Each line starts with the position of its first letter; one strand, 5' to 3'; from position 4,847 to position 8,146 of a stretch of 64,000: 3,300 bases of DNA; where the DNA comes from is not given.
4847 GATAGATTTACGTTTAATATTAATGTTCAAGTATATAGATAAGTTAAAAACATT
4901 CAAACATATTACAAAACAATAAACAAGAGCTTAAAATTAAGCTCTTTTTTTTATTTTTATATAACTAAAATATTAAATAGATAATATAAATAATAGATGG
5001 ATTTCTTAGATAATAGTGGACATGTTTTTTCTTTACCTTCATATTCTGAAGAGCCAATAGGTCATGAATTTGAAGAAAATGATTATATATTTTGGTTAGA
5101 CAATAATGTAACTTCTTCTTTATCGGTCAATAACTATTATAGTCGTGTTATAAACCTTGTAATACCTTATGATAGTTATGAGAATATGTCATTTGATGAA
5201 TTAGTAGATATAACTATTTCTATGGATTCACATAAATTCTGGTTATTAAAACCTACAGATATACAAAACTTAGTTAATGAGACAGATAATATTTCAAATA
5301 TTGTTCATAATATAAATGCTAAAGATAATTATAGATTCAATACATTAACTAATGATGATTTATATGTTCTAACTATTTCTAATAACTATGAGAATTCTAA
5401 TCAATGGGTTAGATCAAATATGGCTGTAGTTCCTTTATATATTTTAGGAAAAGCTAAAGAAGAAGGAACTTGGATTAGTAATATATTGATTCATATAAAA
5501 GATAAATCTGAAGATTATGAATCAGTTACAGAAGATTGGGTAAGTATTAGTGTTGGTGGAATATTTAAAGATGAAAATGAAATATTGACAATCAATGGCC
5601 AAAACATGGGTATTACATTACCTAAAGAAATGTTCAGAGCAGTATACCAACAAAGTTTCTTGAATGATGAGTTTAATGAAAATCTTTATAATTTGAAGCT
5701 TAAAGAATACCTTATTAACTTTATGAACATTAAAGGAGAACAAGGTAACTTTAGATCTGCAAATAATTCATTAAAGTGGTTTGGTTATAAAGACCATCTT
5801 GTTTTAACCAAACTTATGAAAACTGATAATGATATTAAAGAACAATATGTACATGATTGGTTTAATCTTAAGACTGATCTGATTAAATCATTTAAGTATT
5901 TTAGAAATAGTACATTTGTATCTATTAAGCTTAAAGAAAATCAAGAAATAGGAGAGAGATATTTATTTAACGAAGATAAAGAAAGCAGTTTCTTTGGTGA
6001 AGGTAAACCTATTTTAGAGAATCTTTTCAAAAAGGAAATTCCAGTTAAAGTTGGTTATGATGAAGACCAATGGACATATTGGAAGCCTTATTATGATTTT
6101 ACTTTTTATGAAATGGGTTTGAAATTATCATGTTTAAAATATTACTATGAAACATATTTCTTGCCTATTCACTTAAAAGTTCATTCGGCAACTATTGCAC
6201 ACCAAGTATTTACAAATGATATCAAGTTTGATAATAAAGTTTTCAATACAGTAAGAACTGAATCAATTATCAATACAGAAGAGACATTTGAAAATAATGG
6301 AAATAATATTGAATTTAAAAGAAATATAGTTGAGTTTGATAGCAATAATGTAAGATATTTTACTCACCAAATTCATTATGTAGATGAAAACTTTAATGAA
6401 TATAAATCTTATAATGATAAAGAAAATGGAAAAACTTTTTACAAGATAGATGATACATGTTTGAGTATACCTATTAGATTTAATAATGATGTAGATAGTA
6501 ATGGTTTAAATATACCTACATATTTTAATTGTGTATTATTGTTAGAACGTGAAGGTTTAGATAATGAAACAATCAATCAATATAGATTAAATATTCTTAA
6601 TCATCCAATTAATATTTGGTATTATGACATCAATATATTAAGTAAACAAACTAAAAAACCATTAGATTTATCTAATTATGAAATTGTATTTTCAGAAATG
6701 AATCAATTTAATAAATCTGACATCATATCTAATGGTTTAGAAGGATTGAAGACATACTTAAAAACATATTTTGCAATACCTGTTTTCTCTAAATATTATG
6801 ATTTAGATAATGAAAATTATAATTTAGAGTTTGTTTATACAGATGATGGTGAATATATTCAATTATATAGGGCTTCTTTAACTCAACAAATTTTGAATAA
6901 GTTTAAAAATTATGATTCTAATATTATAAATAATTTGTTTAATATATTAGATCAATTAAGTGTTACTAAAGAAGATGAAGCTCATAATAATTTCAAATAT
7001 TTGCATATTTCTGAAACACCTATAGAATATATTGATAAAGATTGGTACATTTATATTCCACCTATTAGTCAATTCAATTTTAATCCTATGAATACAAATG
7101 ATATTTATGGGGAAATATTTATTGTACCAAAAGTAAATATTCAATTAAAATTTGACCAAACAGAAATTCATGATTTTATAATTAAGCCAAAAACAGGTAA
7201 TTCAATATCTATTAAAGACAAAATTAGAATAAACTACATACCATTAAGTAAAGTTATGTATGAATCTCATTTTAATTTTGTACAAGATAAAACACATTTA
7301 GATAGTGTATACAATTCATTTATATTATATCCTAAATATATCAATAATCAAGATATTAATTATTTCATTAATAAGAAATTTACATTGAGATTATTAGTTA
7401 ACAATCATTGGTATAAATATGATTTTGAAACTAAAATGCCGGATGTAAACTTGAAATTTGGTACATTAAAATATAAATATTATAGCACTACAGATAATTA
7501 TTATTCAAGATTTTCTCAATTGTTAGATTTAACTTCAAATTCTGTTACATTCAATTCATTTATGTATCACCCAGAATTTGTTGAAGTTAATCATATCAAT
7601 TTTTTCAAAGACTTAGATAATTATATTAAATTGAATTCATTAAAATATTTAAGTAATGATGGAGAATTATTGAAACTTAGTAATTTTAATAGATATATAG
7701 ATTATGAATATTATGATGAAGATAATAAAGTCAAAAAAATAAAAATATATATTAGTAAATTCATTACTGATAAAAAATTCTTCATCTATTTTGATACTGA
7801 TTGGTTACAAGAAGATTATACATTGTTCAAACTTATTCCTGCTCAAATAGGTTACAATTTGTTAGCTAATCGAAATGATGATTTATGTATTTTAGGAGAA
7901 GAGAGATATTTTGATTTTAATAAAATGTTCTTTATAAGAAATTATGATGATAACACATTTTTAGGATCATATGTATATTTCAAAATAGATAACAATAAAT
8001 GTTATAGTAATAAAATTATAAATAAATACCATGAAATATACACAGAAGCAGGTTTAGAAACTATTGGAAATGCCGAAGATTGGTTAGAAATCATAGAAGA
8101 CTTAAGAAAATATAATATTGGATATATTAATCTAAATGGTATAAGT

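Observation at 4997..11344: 6.3-kb ORF encoding a 2115-aa low-complexity giant protein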

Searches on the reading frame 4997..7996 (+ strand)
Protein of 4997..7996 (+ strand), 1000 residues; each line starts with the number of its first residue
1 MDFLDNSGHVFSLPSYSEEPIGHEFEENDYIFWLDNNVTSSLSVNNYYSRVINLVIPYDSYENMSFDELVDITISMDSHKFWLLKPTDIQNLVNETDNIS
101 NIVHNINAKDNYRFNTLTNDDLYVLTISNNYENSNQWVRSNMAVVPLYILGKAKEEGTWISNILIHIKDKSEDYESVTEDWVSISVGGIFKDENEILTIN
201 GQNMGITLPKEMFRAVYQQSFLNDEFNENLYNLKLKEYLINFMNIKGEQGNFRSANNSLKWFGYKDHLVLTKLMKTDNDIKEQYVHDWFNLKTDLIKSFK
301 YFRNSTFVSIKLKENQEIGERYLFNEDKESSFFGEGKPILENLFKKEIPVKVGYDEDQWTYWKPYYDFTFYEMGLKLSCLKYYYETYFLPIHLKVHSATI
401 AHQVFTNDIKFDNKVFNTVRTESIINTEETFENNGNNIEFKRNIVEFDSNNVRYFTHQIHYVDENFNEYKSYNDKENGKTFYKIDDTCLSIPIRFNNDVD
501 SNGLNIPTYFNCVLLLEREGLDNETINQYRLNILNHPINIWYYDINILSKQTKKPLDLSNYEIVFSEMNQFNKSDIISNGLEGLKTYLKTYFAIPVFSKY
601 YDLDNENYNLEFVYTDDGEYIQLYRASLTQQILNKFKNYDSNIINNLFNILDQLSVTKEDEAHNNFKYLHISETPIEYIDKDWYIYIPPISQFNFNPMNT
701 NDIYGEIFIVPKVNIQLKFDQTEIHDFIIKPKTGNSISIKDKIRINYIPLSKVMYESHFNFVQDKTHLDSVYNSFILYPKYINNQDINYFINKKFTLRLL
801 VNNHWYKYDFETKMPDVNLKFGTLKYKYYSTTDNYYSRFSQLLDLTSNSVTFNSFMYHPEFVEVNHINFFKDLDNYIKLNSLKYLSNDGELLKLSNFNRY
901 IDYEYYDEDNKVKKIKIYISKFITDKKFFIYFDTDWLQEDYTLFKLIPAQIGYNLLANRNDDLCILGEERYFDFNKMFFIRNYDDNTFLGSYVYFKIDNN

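Call 34: predict_structure(alignment_id=A2)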
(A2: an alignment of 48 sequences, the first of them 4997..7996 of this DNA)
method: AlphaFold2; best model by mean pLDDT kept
length: 1000 residues; sequences in the alignment: 48
mean_pLDDT: 71.3   pTM: 0.41
mean pLDDT of the five models: 71.3, 70.1, 69.5, 68.4, 67.6
residues with pLDDT >= 90: 192; 70-90: 393; 50-70: 221; < 50: 194
segments of 3 or more residues with pLDDT < 50: 105-113, 196-212, 214-223, 289-299, 331-333, 408-429, 819-829, 835-842, 849-867, 886-896, 926-929, 947-1000
pLDDT, mean of each block of 10 residues (from residue 1): 80 87 77 72 79 89 85 87 83 68 52 70 79 55 89 85 91 86 89 54 44 48 53 62 60 68 70 68 60 46 68 83 58 61 83 59 79 82 74 75 62 35 39 52 77 86 90 69 87 89 86 88 69 88 93 90 82 77 91 91 80 86 90 90 92 84 74 94 95 86 93 90 92 91 84 88 88 89 68 86 87 66 40 48 49 43 45 60 50 50 72 65 52 55 47 30 28 34 37 36
secondary structure, 60 per line:
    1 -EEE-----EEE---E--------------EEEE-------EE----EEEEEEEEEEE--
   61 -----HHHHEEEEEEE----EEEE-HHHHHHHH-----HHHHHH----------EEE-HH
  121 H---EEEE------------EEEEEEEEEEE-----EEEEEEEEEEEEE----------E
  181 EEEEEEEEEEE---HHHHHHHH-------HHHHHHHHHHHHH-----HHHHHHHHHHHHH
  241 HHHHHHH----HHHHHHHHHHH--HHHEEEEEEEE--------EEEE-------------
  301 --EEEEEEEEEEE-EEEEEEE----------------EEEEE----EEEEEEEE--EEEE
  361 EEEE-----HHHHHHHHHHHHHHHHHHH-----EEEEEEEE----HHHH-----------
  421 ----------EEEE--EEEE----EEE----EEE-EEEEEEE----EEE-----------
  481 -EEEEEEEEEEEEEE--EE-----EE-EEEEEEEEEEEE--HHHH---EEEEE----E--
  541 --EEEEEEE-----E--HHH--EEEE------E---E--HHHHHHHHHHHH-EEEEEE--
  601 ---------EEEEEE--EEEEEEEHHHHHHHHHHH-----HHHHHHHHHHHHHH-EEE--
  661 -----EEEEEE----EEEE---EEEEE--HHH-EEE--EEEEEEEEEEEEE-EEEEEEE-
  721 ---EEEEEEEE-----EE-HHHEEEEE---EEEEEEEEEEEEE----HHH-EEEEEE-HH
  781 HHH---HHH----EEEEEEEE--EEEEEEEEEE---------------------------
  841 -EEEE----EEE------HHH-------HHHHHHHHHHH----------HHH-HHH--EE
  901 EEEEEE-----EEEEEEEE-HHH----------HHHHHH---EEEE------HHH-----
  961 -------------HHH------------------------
elements in order (helices of 4 or more, strands of 3 or more residues): E2-4 E10-12 E31-34 E48-58 H66-69 E70-76 E81-84 H86-93 H99-104 E115-117 E125-128 E141-151 E157-169 E180-191 H195-202 H210-222 H228-247 H252-262 E268-275 E284-287 E303-313 E315-321 E338-342 E347-354 E357-364 H370-388 E394-401 H406-409 E431-434 E437-440 E445-447 E452-454 E456-462 E467-469 E482-495 E508-519 H522-525 E529-533 E543-549 E563-566 H580-591 E593-598 E610-615 E618-624 H625-635 H641-654 E656-658 E666-671 E676-679 E683-687 E694-696 E699-711 E713-719 E724-731 E743-747 E751-763 E772-777 H779-783 E794-801 E804-813 E842-845 E850-852 H869-879 E899-906 E912-919 H934-939 E943-946

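Call 37: search_solved_structures(query=A2, max_evalue=1, show_alignments=2)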
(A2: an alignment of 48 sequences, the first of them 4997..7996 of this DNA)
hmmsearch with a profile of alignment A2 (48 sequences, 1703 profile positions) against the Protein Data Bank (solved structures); distinct sequences matched with E-value up to 1: 0.

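Call 56: fold_search(model_id=the predicted structure, library=viral)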
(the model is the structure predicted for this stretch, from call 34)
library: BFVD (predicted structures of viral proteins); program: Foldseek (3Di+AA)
matches with E <= 10: 592; with E <= 0.001: 10
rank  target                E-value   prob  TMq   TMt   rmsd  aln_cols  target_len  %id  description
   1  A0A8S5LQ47            1.9e-15  1.00  0.14  0.18  29.1       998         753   11  Uncharacterized protein [Myoviridae sp. ct0f722]
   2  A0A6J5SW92            6.3e-15  1.00  0.15  0.14  27.1       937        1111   12  Uncharacterized protein [uncultured Caudovirales phage]
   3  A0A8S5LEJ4            1.8e-14  1.00  0.14  0.15  36.9      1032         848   11  Uncharacterized protein [Myoviridae sp. ctBDS4]
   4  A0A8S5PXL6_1          3.0e-14  1.00  0.13  0.16  19.4       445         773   16  Uncharacterized protein [Myoviridae sp. ctgsk7]
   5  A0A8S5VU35            4.7e-14  1.00  0.13  0.16  38.8       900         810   11  Uncharacterized protein [Ackermannviridae sp.]
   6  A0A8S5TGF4            1.7e-12  1.00  0.15  0.22  39.2       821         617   14  Uncharacterized protein [Phage sp. ctL4h4]
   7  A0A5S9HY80            1.9e-12  1.00  0.12  0.12  36.3      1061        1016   11  Uncharacterized protein [Tenacibaculum phage PTm5]
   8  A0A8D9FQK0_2          2.4e-09  1.00  0.12  0.12  42.1       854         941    9  PE-PGRS family protein PE_PGRS18 [uncultured marine phage]
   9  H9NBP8                2.5e-09  1.00  0.13  0.14  37.1       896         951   13  (no name in the UniProt tables at hand)
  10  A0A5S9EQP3            7.2e-05  0.25  0.06  0.09  47.2       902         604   10  Uncharacterized protein [Tenacibaculum phage PTm5]
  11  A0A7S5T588            1.7e-03  0.07  0.07  0.06  48.2      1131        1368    9  (no name in the UniProt tables at hand)
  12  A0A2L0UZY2            8.4e-03  0.14  0.08  0.10  27.6       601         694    9  Uncharacterized protein [Agrobacterium phage Atu_ph07]
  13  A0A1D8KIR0            9.3e-03  0.44  0.08  0.08  14.8       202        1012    9  Baseplate hub + tail lysozyme [Synechococcus phage S-CAM3]
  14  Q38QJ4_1              9.8e-03  0.16  0.06  0.06  32.9       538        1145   10  (no name in the UniProt tables at hand)
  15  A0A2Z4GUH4            1.0e-02  0.18  0.08  0.13  57.5       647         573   10  (no name in the UniProt tables at hand)
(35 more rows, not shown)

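Call 86: fold_search(model_id=the predicted structure, library=pdb)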
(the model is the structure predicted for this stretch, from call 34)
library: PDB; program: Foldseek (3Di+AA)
matches with E <= 10: 1256; with E <= 0.001: 0
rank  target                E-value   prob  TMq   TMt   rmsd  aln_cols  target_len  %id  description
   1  6fvi                  1.1e-03  1.00  0.09  0.52  12.5       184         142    8  ASH / PapD-like domain of human CEP192 (PapD-like domain 7) (released 2019-03-20)
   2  9ijj_P                1.5e-03  0.28  0.09  0.14  36.2       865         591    6  In situ structure of the central apparatus in mouse sperm axoneme. (released 2025-06-04)
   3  3vac_A                2.5e-03  0.97  0.10  0.23   9.4       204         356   12  Crystal Structure of the CFA/I Enterotoxigenic E. coli adhesin CfaE mutant G168D (released 2013-02-20)
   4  5fqe_A                2.6e-03  0.72  0.07  0.11  16.4       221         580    6  The details of glycolipid glycan hydrolysis by the structural analysis of a family 123 glycoside hydrolase from Clostr (released 2016-03-30)
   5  3asw_A                2.8e-03  0.72  0.06  0.15  15.3       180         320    9  Structural and biochemical characterization of ClfB:ligand interactions (released 2011-05-04)
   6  5fqh_A                3.2e-03  0.75  0.07  0.11  16.1       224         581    7  The details of glycolipid glycan hydrolysis by the structural analysis of a family 123 glycoside hydrolase from Clostr (released 2016-03-30)
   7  5fqg_A                3.2e-03  0.63  0.07  0.11  16.3       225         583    6  The details of glycolipid glycan hydrolysis by the structural analysis of a family 123 glycoside hydrolase from Clostr (released 2016-03-30)
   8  7sqc_O0               3.2e-03  0.10  0.07  0.06  47.2      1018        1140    6  Ciliary C1 central pair apparatus isolated from Chlamydomonas reinhardtii (released 2022-04-13)
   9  1row_A                3.8e-03  1.00  0.07  0.52   7.2       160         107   11  Structure of SSP-19, an MSP-domain protein like family member in Caenorhabditis elegans (released 2003-12-23)
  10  2hb0_A                3.8e-03  0.89  0.09  0.20  11.6       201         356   12  Crystal Structure of CfaE, the Adhesive Subunit of CFA/I Fimbria of Enterotoxigenic Escherichia coli (released 2007-06-26)
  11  5lxv_A                4.2e-03  0.91  0.08  0.33  12.8       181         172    8  Crystal structure of Ruminococcus flavefaciens scaffoldin C cohesin in complex with a dockerin from an uncharacterized (released 2016-10-19)
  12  5fr0                  4.2e-03  0.69  0.07  0.11  15.4       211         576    8  The details of glycolipid glycan hydrolysis by the structural analysis of a family 123 glycoside hydrolase from Clostrid (released 2016-03-30)
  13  4hji_A                4.5e-03  0.94  0.08  0.39   9.4       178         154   13  Structure of the CooA pilin subunit from enterotoxigenic Escherichia coli (released 2012-12-19)
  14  9ijj_h                5.0e-03  0.11  0.07  0.05  30.7       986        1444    6  In situ structure of the central apparatus in mouse sperm axoneme. (released 2025-06-04)
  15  7som_J                5.3e-03  0.89  0.07  0.10  15.2       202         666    8  Ciliary C2 central pair apparatus isolated from Chlamydomonas reinhardtii (released 2022-04-13)
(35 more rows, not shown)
